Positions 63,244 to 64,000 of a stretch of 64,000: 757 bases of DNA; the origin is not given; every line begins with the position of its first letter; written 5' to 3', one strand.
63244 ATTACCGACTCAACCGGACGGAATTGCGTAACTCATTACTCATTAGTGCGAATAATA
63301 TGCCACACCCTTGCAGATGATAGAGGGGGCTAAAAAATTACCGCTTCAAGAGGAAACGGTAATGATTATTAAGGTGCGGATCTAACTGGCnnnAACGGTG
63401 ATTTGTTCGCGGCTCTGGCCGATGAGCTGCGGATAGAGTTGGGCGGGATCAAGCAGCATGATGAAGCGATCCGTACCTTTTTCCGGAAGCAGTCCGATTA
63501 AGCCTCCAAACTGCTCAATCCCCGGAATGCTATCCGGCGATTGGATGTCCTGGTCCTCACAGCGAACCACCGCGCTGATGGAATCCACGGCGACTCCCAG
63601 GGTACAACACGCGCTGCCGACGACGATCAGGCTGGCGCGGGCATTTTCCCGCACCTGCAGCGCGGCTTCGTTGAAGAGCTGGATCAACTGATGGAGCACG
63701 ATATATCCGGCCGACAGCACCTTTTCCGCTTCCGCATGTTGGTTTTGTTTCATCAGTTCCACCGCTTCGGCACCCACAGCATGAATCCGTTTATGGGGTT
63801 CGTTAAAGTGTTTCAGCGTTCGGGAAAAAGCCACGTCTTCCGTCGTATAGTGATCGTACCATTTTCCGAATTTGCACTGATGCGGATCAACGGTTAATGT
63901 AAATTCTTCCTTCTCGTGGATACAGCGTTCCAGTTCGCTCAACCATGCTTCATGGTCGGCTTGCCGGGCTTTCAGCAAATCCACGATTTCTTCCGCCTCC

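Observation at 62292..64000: CheW domain interrupted by an inserted CZB zinc-sensing domain, in two tandem paralogs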

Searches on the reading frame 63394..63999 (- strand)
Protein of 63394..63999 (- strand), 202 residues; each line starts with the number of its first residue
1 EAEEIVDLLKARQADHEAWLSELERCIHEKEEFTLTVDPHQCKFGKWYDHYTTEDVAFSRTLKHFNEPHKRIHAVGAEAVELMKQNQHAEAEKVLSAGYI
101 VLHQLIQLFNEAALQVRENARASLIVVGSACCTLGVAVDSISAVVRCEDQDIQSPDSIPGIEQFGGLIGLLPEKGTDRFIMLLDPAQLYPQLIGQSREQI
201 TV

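Call 5: search_protein_families(library=pfam, proteins=[window:63394-63999:-], max_evalue=1)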
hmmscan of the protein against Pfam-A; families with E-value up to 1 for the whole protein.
seq(202 aa): 3 families
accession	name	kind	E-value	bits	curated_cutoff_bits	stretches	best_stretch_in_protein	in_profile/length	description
PF13682.11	CZB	-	9.1e-14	52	29.4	1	16-80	1-64/64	Chemoreceptor zinc-binding domain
PF01584.24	CheW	-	2.9e-05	24.1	23.5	1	102-188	51-133/138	CheW-like domain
PF06160.17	EzrA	-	0.077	11.7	39.6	1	3-97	104-198/557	Septation ring formation regulator, EzrA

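Call 6: search_protein_families(library=ncbifam, proteins=[window:63394-63999:-], max_evalue=1)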
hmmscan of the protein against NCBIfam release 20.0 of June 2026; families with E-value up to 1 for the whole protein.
seq(202 aa): 2 families
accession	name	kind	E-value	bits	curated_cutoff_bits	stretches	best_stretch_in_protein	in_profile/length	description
NF007380.0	PRK09894.1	equivalog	1.6e-07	31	256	1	6-90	12-100/296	diguanylate cyclase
NF047420.2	EF_P_mod_YmfI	equivalog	0.0051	16.6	238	1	57-143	63-146/236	elongation factor P 5-aminopentanone reductase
